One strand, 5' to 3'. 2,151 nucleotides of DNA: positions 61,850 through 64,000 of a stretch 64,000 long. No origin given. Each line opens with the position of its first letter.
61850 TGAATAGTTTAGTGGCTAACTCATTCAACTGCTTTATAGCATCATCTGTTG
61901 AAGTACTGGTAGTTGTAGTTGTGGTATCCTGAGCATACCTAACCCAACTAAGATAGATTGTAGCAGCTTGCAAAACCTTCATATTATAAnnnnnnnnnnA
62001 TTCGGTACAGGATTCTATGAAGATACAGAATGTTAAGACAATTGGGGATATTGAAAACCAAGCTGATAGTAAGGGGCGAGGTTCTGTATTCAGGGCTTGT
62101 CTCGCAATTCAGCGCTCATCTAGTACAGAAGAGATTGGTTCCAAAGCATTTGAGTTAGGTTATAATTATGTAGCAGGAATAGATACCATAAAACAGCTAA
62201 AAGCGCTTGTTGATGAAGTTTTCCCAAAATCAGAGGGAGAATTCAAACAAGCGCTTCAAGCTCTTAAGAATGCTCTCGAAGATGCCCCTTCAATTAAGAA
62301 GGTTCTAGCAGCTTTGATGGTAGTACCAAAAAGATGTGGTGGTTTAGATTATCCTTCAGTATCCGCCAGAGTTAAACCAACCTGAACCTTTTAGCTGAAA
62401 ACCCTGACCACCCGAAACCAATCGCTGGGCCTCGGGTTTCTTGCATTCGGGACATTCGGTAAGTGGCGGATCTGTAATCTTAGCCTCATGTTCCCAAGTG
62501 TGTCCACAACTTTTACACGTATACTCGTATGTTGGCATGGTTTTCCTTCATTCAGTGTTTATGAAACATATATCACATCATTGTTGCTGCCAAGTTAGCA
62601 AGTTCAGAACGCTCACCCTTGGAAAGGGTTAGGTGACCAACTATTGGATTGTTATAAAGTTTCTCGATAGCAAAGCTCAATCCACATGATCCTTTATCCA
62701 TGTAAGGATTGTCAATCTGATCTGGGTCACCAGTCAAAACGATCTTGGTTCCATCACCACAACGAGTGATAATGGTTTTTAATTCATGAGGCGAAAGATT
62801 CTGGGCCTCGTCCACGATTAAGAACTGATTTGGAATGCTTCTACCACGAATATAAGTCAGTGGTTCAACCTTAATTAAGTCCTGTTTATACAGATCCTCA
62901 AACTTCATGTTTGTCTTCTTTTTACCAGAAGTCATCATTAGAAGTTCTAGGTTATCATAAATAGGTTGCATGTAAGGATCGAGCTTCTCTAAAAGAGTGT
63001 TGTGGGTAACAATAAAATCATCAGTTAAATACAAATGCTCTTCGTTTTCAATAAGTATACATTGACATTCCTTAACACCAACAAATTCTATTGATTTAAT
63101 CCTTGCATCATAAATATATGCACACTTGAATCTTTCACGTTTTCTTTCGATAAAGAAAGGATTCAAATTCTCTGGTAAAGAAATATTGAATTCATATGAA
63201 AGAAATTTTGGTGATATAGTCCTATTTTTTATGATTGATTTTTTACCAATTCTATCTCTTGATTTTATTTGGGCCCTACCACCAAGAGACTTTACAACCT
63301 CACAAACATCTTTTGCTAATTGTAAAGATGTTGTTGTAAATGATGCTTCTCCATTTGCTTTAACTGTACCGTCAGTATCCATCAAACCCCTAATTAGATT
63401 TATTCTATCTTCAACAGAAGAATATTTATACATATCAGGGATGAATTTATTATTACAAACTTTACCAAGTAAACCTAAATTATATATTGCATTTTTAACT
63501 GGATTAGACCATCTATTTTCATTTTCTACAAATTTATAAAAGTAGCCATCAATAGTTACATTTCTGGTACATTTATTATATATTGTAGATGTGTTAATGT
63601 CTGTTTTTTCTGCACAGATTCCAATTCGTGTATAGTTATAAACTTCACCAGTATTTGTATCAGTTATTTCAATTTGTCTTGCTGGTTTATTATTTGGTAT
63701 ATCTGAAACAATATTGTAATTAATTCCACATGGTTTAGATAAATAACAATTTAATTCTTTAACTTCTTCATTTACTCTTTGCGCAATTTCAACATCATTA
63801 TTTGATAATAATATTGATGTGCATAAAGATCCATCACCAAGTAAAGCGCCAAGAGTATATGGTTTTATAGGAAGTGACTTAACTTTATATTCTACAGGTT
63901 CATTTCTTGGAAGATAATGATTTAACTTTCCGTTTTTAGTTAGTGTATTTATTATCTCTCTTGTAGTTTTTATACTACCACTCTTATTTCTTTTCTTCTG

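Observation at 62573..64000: Second intein (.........) in a PhoH-like gene, truncated by the window edge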

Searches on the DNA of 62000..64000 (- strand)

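Call 6: search_dna_similar(query=window:62000-64000:-, collection=phages, mode=near)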
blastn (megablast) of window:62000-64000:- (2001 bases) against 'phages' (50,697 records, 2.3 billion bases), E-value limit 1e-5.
No match.

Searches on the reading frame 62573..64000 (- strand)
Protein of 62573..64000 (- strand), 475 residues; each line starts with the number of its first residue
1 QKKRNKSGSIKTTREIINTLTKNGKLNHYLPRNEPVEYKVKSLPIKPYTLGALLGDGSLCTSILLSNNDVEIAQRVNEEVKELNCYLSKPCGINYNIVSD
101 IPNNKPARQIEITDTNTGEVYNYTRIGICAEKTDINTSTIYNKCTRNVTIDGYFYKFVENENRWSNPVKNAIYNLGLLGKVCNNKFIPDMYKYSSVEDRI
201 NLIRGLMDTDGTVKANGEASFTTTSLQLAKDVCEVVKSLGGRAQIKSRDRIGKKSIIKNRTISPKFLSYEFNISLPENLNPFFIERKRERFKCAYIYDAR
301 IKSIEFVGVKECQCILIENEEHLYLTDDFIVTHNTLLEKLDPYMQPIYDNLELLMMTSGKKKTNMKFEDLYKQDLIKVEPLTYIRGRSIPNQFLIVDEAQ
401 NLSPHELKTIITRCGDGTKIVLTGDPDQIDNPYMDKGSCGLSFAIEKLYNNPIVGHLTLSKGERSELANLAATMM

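Call 3: search_protein_families(library=pfam, proteins=[window:62573-64000:-], max_evalue=1)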
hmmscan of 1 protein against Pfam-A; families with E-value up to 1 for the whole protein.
window:62573-64000:- (475 aa): 8 families
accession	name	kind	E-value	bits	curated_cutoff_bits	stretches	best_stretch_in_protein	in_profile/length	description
PF02562.22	PhoH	-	2.3e-28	99.6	27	1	333-461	69-188/205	PhoH-like protein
PF14528.11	LAGLIDADG_3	-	4e-08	33.8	22.5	1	201-261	5-67/82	LAGLIDADG-like domain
PF13604.12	AAA_30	-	7.3e-05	23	27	1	390-429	88-128/191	AAA domain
PF13245.12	AAA_19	-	0.00036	21.2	25.1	1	384-429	84-129/134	AAA domain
PF05204.19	Hom_end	-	0.00045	20.7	21.1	1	193-259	8-76/110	Homing endonuclease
PF13401.12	AAA_22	-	0.0024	18.6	27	1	387-428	82-125/130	AAA domain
PF01443.25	Viral_helicase1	-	0.06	13.6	21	1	390-432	59-100/228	Viral superfamily 1 RNA helicase core domain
PF00580.27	UvrD-helicase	-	0.061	13.4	23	1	391-428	213-250/271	UvrD/REP helicase N-terminal domain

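Call 4: search_protein_families(library=ncbifam, proteins=[window:62573-64000:-], max_evalue=1)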
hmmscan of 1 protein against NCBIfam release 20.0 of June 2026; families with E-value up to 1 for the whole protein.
window:62573-64000:- (475 aa): 6 families
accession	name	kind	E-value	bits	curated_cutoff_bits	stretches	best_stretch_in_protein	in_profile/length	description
NF053827.1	RNA5-3helPhoH2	equivalog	3.5e-24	85.6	680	1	338-474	294-422/427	RNA 5'-3' helicase PhoH2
NF007827.1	PRK10536.1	equivalog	6.6e-15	55.2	380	1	322-466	105-244/253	phosphate starvation-inducible protein PhoH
NF005852.0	PRK07773.1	equivalog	5.4e-06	25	780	1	164-253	577-672/886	replicative DNA helicase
NF007072.0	PRK09519.1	equivalog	0.0001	20.8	1024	1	166-282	427-550/790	intein-containing recombinase RecA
NF038098.1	GyrA_w_intein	exception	0.00011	20.2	1850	2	176-263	313-404/1232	intein-containing DNA gyrase subunit A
TIGR02768.1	TraA_Ti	equivalog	0.29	9.3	590.45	1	392-430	448-487/751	Ti-type conjugative transfer relaxase TraA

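Call 10: find_homologous_proteins(query=window:62576-64000:-)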
Query window:62576-64000:- (475 aa): 8000 proteins with E <= 0.001 among 8000 candidates; the best 120 are listed.
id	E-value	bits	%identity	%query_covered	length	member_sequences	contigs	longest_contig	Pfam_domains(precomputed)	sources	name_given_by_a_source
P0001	5.8e-164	565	49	98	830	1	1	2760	PF05204.20,PF14528.12,PF02562.23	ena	-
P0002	7.2e-158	545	54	100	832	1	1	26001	PF13638.13,PF14528.12,PF02562.23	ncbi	-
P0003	9.7e-151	521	52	100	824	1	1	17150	PF05204.20,PF13638.13,PF13604.13,PF13245.13,PF14528.12,PF02562.23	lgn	-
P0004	5.8e-139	482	54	90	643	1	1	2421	PF05204.20,PF13604.13,PF14528.12,PF02562.23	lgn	-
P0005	6.8e-138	479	50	99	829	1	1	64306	PF13638.13,PF13604.13,PF14528.12,PF02562.23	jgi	jgi:predicted ribonuclease YlaK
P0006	4.2e-137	476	48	100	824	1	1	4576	PF13638.13,PF13604.13,PF13245.13,PF14528.12,PF02562.23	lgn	-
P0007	1.9e-135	471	49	99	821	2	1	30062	PF13638.13,PF02562.23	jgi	-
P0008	3.9e-132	460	46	97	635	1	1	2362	PF05204.20,PF14528.12,PF02562.23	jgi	jgi:phosphate starvation-inducible protein PhoH and related proteins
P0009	1.5e-131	458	50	92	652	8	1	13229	PF05204.20,PF13245.13,PF14528.12,PF02562.23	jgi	jgi:phosphate starvation-inducible PhoH-like protein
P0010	9.7e-131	455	49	100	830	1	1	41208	PF13638.13,PF14528.12,PF02562.23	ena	-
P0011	2.8e-129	450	50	91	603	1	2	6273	PF14528.12,PF02562.23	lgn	-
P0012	5.4e-127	443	49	90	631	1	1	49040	PF13604.13,PF14528.12,PF02562.23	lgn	-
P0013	1.3e-126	442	48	91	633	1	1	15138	PF05204.20,PF13604.13,PF13245.13,PF05203.22,PF14528.12,PF02562.23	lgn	-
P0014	1.7e-126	441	51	87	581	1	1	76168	PF05204.20,PF14528.12,PF02562.23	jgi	jgi:phosphate starvation-inducible PhoH-like protein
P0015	7.1e-126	439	48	99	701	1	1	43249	PF13604.13,PF13245.13,PF14528.12,PF02562.23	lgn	-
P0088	8.1e-85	304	69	43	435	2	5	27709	PF13638.13,PF13604.13,PF13245.13,PF13401.13,PF02562.23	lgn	-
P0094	2.4e-83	299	98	30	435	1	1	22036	PF13638.13,PF13604.13,PF13245.13,PF13401.13,PF02562.23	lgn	-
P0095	4.9e-83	298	96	30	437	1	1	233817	PF13638.13,PF13604.13,PF13245.13,PF13401.13,PF02562.23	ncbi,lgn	-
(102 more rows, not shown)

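Call 13: find_encoding_contigs(protein=P0095, flank=10000, max_places=3)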
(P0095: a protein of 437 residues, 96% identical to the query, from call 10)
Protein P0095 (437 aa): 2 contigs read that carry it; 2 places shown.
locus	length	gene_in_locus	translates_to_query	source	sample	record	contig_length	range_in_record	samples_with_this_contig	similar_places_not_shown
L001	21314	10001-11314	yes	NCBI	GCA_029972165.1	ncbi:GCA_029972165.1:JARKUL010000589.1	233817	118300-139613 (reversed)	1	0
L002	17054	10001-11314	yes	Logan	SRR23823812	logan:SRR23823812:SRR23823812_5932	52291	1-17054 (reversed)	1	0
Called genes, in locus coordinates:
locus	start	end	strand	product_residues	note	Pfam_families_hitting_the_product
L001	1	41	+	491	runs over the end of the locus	PF18127:NAMPT_N, PF04095:NAPRTase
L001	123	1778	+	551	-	PF00912:Transgly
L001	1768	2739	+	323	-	PF03747:ADP_ribosyl_GH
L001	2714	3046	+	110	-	-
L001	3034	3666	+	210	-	PF00293:NUDIX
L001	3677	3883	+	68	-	-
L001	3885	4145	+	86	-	-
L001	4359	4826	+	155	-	PF01981:PTH2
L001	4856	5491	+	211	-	PF00574:CLP_protease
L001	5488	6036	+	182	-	-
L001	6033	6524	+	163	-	-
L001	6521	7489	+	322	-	PF02163:Peptidase_M50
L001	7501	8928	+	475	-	-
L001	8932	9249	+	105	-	PF02637:GatB_Yqey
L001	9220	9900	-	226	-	PF18905:DUF5661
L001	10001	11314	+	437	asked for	PF13638:PIN_4, PF13401:AAA_22 (faint), PF02562:PhoH, PF13604:AAA_30 (faint), PF13245:AAA_19 (faint)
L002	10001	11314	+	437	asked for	PF13638:PIN_4, PF13401:AAA_22 (faint), PF02562:PhoH, PF13604:AAA_30 (faint), PF13245:AAA_19 (faint)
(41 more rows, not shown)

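Call 44: find_encoding_contigs(protein=P0088, flank=5000, max_places=3)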
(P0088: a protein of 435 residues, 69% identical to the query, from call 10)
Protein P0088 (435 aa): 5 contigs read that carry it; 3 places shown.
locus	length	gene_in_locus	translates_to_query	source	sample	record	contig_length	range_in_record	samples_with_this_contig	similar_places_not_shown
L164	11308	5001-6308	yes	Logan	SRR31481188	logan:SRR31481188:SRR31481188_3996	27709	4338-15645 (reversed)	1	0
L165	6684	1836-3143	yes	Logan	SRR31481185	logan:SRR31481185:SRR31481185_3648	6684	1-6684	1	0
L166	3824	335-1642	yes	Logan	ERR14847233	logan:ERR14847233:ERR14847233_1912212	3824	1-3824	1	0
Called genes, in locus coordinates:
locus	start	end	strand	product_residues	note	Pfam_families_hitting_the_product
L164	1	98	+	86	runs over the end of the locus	-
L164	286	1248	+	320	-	PF02163:Peptidase_M50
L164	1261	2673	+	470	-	-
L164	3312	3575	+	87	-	-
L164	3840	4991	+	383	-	PF12323:HTH_OrfB_IS605, PF01385:OrfB_IS605, PF07282:Cas12f1-like_TNB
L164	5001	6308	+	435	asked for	PF13638:PIN_4, PF13401:AAA_22 (faint), PF02562:PhoH, PF13604:AAA_30 (faint), PF13245:AAA_19 (faint)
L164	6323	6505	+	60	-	PF09723:Zn_ribbon_8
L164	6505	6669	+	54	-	-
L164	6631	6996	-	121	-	-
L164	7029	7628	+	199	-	-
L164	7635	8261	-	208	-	-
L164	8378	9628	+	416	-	PF21189:PHA02142, PF09414:RNA_ligase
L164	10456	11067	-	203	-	-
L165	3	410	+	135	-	?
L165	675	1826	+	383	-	PF12323:HTH_OrfB_IS605, PF01385:OrfB_IS605, PF07282:Cas12f1-like_TNB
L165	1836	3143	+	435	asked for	PF13638:PIN_4, PF13401:AAA_22 (faint), PF02562:PhoH, PF13604:AAA_30 (faint), PF13245:AAA_19 (faint)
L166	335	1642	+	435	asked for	PF13638:PIN_4, PF13401:AAA_22 (faint), PF02562:PhoH, PF13604:AAA_30 (faint), PF13245:AAA_19 (faint)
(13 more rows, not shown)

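Call 45: find_encoding_contigs(protein=P0094, flank=5000, max_places=2)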
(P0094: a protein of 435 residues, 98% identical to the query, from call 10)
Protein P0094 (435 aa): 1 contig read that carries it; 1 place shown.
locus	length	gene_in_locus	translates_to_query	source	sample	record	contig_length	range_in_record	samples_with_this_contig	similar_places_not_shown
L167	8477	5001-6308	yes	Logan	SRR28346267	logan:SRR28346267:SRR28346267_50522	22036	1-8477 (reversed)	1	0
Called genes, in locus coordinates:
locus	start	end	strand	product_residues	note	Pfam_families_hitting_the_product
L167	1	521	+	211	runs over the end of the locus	PF00574:CLP_protease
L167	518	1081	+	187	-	-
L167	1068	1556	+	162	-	-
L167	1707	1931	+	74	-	-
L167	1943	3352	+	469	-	-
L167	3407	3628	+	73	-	-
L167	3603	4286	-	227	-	PF18905:DUF5661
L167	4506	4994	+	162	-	-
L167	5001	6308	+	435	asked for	PF13638:PIN_4, PF13401:AAA_22 (faint), PF02562:PhoH, PF13604:AAA_30 (faint), PF13245:AAA_19 (faint)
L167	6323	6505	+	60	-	PF09723:Zn_ribbon_8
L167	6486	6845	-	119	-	-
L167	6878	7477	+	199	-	-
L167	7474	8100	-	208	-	-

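Call 55: search_protein_families(library=phrogs, proteins=[window:62576-64000:-], max_evalue=0.001)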
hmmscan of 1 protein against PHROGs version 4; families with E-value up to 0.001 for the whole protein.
window:62576-64000:- (475 aa): 7 families
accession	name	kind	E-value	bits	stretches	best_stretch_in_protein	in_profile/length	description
phrog_2765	-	other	2.8e-41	142.8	1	334-474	303-442/443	PhoH-like phosphate starvation-inducible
phrog_170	-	other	1.9e-32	114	1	336-469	142-271/323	PhoH-like phosphate starvation-inducible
phrog_19299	-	head and packaging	2.1e-23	83.7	2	146-337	195-388/702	terminase large subunit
phrog_36964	-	head and packaging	1.6e-14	53.9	1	183-336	279-436/890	terminase large subunit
phrog_510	-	DNA, RNA and nucleotide metabolism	1.9e-06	27.9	1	161-224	575-638/667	DNA primase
phrog_15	-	head and packaging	2e-06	27.4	1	16-224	173-319/1330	terminase large subunit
phrog_4645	-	DNA, RNA and nucleotide metabolism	0.00013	22.2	0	46-153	109-213/308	endonuclease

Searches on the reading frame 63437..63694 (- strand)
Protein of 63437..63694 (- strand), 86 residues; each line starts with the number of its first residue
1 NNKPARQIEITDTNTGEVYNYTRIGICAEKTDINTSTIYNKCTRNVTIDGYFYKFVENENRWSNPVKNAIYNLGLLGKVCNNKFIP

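Call 38: search_protein_families(library=pfam, proteins=[window:63437-63694:-], max_evalue=10)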
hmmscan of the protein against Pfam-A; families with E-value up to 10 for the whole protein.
seq(86 aa): 2 families
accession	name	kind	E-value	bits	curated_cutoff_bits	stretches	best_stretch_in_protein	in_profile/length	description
PF07453.19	NUMOD1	-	0.044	14.5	22.8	1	8-39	3-34/37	NUMOD1 domain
PF16044.11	DUF4796_C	-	0.056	13.6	28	1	8-63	39-94/152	DUF4796 C-terminal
